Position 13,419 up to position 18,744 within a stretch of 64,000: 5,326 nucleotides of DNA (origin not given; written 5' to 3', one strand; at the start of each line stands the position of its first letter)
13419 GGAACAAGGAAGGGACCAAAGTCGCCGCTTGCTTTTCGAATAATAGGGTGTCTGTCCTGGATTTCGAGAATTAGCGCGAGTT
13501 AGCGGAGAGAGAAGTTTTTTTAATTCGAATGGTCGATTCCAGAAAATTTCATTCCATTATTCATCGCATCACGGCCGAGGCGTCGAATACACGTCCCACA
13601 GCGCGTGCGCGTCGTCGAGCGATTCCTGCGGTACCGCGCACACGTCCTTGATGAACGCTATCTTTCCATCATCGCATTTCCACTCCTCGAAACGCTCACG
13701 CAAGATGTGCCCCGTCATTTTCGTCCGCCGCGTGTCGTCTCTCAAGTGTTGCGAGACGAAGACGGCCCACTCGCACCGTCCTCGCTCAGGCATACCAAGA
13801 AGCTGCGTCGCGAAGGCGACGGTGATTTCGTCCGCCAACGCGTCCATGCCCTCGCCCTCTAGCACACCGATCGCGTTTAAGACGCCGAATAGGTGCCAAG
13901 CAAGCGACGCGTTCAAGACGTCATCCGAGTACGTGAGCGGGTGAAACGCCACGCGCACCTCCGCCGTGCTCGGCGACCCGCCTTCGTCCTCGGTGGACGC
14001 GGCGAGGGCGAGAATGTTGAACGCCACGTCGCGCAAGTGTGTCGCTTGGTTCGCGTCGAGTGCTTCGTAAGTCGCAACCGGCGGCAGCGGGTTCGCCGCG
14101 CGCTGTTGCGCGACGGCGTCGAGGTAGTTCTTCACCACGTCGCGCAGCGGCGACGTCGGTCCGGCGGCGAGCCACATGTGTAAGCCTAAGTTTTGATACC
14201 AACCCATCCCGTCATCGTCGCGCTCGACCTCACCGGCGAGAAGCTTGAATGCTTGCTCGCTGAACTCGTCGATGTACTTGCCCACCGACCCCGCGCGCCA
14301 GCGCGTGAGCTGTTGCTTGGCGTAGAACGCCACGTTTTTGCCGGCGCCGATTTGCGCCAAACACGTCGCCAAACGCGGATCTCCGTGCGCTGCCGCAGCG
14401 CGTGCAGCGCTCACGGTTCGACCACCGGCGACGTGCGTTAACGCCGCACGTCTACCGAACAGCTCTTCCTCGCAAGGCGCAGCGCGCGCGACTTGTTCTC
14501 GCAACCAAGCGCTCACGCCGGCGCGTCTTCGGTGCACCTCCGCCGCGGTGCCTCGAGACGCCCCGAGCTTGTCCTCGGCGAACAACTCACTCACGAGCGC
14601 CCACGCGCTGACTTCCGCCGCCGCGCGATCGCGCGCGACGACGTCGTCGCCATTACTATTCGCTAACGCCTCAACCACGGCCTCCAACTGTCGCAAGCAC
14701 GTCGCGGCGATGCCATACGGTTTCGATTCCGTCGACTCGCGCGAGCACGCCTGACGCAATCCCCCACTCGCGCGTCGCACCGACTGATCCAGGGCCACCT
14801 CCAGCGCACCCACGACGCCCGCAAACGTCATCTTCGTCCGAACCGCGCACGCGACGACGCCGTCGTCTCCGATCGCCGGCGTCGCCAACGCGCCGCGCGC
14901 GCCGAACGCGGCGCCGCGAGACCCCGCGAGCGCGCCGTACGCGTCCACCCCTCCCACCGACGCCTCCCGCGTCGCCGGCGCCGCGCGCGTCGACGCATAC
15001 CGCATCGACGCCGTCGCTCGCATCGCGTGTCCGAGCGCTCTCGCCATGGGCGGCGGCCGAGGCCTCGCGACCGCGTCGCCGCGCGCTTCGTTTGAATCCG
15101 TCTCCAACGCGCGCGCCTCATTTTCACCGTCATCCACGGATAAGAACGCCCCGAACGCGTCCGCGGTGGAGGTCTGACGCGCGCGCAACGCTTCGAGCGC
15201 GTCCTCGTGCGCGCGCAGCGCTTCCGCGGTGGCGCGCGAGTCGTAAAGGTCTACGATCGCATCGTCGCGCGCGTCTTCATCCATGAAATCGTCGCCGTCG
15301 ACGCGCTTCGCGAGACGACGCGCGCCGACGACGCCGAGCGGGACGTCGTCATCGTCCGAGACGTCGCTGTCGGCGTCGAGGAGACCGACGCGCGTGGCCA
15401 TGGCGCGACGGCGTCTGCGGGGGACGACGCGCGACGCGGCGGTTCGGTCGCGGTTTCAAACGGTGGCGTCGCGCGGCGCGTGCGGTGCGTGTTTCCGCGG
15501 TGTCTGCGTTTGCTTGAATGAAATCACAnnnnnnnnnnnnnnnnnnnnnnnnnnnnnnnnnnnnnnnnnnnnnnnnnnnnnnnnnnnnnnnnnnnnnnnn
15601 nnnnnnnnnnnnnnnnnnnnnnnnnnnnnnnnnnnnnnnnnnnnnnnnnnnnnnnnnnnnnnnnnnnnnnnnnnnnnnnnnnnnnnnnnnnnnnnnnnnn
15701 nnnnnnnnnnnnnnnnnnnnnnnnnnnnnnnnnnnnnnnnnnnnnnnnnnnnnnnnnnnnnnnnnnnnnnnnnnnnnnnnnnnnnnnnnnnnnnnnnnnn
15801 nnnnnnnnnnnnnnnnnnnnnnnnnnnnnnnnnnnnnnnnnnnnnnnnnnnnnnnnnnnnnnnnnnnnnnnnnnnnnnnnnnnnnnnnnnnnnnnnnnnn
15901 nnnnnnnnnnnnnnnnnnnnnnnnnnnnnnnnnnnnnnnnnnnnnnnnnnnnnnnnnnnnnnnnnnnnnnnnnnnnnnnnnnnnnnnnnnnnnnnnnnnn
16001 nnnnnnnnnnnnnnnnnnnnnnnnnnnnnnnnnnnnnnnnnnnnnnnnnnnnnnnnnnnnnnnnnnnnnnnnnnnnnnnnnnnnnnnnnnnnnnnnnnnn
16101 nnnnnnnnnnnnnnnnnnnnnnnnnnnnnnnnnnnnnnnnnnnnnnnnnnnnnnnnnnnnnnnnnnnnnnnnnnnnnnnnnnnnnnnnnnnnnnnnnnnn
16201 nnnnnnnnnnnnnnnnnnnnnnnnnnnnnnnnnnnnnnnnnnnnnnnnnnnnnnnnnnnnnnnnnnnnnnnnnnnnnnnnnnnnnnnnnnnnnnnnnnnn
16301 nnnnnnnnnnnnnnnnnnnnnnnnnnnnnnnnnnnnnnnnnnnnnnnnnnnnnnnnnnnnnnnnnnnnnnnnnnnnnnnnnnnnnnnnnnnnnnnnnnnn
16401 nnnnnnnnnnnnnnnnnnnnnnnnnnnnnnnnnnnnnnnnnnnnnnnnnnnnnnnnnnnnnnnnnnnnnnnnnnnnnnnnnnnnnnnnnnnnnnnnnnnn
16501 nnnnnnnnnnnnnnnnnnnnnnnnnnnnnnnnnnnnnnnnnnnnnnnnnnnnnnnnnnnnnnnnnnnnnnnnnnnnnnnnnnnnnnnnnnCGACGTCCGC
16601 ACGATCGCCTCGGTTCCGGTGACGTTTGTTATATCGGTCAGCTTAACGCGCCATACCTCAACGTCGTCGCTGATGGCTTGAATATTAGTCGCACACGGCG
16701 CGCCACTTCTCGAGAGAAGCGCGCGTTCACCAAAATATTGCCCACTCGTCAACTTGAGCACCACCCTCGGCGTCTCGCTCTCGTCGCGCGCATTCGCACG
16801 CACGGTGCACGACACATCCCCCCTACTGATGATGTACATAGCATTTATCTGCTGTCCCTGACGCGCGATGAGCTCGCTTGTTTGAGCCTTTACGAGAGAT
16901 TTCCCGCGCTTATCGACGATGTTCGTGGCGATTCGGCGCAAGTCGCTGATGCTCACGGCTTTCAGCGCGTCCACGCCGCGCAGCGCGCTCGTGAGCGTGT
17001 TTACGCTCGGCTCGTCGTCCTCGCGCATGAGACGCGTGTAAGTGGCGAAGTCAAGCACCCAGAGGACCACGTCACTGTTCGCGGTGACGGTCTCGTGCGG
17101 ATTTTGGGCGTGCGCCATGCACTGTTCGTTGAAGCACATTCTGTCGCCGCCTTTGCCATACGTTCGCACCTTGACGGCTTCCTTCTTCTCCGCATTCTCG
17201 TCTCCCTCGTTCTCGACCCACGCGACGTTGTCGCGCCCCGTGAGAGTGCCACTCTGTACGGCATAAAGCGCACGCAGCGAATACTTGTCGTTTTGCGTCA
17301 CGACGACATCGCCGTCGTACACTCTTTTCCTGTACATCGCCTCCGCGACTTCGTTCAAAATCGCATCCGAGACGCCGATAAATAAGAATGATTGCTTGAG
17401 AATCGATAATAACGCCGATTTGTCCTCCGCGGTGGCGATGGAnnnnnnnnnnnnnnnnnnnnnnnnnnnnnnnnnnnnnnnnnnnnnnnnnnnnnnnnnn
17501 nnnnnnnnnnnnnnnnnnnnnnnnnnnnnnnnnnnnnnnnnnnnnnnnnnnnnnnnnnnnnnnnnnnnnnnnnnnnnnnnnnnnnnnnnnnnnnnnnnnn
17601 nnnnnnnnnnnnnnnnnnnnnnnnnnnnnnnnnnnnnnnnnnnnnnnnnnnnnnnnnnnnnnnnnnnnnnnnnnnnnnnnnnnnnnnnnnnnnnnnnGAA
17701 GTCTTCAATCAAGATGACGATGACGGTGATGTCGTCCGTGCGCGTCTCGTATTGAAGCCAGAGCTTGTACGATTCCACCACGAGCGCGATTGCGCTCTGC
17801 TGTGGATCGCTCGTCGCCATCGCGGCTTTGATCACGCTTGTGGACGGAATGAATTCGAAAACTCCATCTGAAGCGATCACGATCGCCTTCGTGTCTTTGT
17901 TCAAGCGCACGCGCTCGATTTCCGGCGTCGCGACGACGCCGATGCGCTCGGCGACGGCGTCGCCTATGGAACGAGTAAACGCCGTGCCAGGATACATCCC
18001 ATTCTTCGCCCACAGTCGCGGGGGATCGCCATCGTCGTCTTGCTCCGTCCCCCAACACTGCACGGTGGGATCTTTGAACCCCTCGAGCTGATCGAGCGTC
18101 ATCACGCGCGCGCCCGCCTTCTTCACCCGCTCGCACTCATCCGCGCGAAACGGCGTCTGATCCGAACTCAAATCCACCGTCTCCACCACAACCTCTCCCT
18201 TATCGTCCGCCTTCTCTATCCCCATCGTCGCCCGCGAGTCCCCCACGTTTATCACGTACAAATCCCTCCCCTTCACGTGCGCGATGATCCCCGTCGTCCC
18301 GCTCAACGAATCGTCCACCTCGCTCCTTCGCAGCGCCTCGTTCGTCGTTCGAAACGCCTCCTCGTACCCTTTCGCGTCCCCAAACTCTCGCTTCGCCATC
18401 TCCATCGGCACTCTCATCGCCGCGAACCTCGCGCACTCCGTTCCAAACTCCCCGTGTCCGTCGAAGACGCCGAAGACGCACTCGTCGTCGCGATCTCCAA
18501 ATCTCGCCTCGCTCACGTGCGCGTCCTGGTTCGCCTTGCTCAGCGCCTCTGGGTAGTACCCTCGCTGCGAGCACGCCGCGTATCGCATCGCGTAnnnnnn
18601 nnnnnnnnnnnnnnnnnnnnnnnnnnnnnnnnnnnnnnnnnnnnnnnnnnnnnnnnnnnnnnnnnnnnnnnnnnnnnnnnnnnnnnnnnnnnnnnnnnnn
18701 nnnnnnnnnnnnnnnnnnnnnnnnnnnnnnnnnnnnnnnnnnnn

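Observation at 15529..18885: PP2C-2xCNB-kinase protein whose kinase domain has lost its catalytic residues (predicted pseudokinase), with an MGC acylation N-terminus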

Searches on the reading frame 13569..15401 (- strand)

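Call 22: search_protein_families(library=pfam, proteins=[window:13569-15401:-], max_evalue=0.01)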
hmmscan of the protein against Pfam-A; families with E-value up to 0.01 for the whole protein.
window:13569-15401:- (610 aa): 1 family
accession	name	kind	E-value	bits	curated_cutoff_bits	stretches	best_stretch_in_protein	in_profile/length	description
PF12110.13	Nup96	-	3.9e-59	200.6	25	1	319-601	2-294/295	Nuclear protein 96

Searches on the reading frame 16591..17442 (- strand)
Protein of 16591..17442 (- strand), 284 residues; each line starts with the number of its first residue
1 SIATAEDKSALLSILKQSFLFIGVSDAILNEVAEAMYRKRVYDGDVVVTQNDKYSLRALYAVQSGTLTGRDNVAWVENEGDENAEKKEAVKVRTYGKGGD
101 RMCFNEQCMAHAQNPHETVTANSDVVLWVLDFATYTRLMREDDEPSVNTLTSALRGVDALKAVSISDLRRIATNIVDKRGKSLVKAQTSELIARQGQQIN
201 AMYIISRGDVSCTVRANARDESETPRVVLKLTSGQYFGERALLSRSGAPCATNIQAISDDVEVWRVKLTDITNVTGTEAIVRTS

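Call 45: search_solved_structures(query=window:16591-17442:-, max_evalue=0.01, show_alignments=3)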
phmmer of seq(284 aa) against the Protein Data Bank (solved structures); distinct sequences matched with E-value up to 0.01: 35.
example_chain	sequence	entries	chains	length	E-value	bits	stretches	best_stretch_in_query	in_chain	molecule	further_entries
2qvs_B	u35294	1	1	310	4e-13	52.5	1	6-253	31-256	cAMP-dependent protein kinase type II-alpha regulatory subunit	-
3j4q_B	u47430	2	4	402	5.1e-13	52.2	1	6-259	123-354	cAMP-dependent protein kinase type II-alpha regulatory subunit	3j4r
1cx4_A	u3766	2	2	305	6.6e-13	51.8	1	6-256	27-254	CAMP-DEPENDENT PROTEIN KINASE REGULATORY SUBUNIT TYPE II BETA | cAMP-dependent protein kinase type II-beta regulatory subunit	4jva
9d2f_b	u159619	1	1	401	1e-12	51.2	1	6-253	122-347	cAMP-dependent protein kinase type II-alpha regulatory subunit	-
3tnp_B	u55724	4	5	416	1.3e-12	50.8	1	6-256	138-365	cAMP-dependent protein kinase type II-beta regulatory subunit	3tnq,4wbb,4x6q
6wjf_C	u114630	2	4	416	1.5e-12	50.6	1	6-256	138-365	cAMP-dependent protein kinase type II-beta regulatory subunit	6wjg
5j3u_A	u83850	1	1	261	1.4e-09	40.9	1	8-254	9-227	Protein Kinase A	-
5dyk_A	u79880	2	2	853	3.6e-08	36.3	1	90-244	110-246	CGMP-dependent protein kinase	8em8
5ezr_A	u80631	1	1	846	6e-07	32.3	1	90-244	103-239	cGMP-dependent protein kinase, putative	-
4rz7_A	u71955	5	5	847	6e-07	32.3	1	90-244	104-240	cGMP-dependent protein kinase, putative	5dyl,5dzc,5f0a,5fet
9p74_A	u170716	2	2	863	6.4e-07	32.2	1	90-244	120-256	cGMP-dependent protein kinase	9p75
3of1_A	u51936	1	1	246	6.5e-07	32.2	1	98-245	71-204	cAMP-dependent protein kinase regulatory subunit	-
4z07_A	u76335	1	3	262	2.1e-05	27.3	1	78-244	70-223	cGMP-dependent protein kinase 1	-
7ssb_A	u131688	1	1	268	2.4e-05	27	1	78-244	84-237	cGMP-dependent protein kinase 1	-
3shr_A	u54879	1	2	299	4.7e-05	26.1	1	78-245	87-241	cGMP-dependent protein kinase 1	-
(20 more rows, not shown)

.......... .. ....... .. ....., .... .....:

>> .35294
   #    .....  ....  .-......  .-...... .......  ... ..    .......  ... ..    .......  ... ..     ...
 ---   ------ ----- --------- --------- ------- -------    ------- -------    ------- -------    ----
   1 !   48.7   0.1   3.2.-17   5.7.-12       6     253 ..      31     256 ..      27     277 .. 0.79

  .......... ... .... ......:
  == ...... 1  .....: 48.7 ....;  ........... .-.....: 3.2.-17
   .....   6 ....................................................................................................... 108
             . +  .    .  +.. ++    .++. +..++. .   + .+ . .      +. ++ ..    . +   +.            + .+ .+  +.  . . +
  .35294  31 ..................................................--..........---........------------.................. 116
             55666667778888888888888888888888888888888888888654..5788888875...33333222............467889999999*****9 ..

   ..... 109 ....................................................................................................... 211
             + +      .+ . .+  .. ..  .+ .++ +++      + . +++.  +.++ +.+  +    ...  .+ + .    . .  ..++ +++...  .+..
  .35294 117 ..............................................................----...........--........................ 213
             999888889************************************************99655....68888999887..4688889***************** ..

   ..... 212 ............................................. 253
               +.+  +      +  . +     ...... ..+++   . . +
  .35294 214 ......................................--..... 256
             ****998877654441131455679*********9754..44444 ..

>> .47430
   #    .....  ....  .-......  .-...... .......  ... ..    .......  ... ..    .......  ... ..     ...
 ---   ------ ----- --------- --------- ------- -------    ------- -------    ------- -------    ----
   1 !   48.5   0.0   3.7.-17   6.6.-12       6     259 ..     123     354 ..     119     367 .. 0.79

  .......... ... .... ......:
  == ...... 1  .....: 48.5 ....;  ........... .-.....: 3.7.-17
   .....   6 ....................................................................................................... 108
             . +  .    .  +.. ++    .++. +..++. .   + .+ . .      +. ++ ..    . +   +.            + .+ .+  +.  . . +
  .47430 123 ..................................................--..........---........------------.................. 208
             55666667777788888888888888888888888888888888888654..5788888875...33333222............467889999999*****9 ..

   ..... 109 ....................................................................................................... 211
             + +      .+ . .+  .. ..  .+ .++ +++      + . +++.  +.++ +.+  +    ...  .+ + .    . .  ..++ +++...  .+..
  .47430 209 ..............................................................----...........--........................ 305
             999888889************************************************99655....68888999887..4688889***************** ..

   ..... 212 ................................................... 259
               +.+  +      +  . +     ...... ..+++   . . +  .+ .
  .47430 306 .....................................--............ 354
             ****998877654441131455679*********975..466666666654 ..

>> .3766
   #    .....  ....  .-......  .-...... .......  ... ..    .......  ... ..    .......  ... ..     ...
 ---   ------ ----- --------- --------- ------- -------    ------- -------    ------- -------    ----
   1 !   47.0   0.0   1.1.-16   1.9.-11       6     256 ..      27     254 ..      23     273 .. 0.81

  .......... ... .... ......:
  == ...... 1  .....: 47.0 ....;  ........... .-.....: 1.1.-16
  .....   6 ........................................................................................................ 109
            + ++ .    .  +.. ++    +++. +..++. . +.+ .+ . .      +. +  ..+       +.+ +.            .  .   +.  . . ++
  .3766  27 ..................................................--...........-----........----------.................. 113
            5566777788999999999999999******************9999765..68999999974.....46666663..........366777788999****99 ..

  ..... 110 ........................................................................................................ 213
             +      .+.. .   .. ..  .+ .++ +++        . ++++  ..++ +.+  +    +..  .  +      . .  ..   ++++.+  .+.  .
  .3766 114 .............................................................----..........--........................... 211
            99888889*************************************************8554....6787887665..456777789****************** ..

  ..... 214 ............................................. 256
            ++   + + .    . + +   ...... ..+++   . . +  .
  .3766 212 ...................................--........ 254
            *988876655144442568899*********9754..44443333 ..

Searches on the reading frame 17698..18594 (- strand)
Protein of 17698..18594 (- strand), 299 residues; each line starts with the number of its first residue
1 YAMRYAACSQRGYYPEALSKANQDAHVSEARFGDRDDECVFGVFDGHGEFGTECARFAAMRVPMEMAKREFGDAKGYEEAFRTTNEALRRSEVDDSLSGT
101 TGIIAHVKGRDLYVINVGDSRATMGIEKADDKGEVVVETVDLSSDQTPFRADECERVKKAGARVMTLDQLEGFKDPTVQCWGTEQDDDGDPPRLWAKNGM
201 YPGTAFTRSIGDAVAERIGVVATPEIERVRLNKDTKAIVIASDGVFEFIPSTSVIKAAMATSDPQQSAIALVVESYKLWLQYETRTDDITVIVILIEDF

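Call 40: search_solved_structures(query=window:17698-18594:-, max_evalue=0.00001, show_alignments=2)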
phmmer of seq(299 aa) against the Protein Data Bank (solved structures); distinct sequences matched with E-value up to 0.00001: 38.
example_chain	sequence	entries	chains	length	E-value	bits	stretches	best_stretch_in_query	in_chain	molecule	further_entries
6ak7_A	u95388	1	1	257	1.3e-14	57.4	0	203-292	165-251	Protein phosphatase 1K, mitochondrial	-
2iq1_A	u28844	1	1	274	1.3e-13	54.1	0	204-292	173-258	Protein phosphatase 2C kappa, PPM1K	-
2i0o_A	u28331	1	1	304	4.3e-13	52.4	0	97-168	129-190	Ser/Thr phosphatase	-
4da1_A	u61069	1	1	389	5.1e-13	52.2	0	204-292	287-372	Protein phosphatase 1K, mitochondrial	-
3kdj_B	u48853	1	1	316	9.5e-11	44.7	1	26-166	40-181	Protein phosphatase 2C 56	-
3nmn_B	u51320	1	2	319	2e-10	43.7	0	26-166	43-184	Protein phosphatase 2C 56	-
3jrq_A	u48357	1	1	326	2.2e-10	43.6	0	26-166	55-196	Protein phosphatase 2C 56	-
3nmv_B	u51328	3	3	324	7e-10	41.9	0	38-166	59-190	Protein phosphatase 2C 77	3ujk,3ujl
8t2j_A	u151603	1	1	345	3.1e-09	39.8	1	96-296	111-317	Protein phosphatase 1D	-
3mq3_A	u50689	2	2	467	4.2e-09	39.4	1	96-258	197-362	Pyruvate dehydrogenase phosphatase 1 | [Pyruvate dehydrogenase [acetyl-transferring]]-phosphatase 1, mitochondrial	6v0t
2pnq_A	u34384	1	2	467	4.6e-09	39.2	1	96-258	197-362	[Pyruvate dehydrogenase [lipoamide]]-phosphatase 1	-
5gwo_A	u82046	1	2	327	8.3e-07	31.8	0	201-258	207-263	Probable protein phosphatase 2C 50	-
5zch_A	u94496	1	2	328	1.2e-06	31.3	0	204-258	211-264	Protein phosphatase 2C 50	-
5gwp_A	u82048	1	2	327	1.3e-06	31.2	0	205-258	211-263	Probable protein phosphatase 2C 50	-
5zcu_A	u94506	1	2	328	1.3e-06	31.1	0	205-258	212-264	Probable protein phosphatase 2C 50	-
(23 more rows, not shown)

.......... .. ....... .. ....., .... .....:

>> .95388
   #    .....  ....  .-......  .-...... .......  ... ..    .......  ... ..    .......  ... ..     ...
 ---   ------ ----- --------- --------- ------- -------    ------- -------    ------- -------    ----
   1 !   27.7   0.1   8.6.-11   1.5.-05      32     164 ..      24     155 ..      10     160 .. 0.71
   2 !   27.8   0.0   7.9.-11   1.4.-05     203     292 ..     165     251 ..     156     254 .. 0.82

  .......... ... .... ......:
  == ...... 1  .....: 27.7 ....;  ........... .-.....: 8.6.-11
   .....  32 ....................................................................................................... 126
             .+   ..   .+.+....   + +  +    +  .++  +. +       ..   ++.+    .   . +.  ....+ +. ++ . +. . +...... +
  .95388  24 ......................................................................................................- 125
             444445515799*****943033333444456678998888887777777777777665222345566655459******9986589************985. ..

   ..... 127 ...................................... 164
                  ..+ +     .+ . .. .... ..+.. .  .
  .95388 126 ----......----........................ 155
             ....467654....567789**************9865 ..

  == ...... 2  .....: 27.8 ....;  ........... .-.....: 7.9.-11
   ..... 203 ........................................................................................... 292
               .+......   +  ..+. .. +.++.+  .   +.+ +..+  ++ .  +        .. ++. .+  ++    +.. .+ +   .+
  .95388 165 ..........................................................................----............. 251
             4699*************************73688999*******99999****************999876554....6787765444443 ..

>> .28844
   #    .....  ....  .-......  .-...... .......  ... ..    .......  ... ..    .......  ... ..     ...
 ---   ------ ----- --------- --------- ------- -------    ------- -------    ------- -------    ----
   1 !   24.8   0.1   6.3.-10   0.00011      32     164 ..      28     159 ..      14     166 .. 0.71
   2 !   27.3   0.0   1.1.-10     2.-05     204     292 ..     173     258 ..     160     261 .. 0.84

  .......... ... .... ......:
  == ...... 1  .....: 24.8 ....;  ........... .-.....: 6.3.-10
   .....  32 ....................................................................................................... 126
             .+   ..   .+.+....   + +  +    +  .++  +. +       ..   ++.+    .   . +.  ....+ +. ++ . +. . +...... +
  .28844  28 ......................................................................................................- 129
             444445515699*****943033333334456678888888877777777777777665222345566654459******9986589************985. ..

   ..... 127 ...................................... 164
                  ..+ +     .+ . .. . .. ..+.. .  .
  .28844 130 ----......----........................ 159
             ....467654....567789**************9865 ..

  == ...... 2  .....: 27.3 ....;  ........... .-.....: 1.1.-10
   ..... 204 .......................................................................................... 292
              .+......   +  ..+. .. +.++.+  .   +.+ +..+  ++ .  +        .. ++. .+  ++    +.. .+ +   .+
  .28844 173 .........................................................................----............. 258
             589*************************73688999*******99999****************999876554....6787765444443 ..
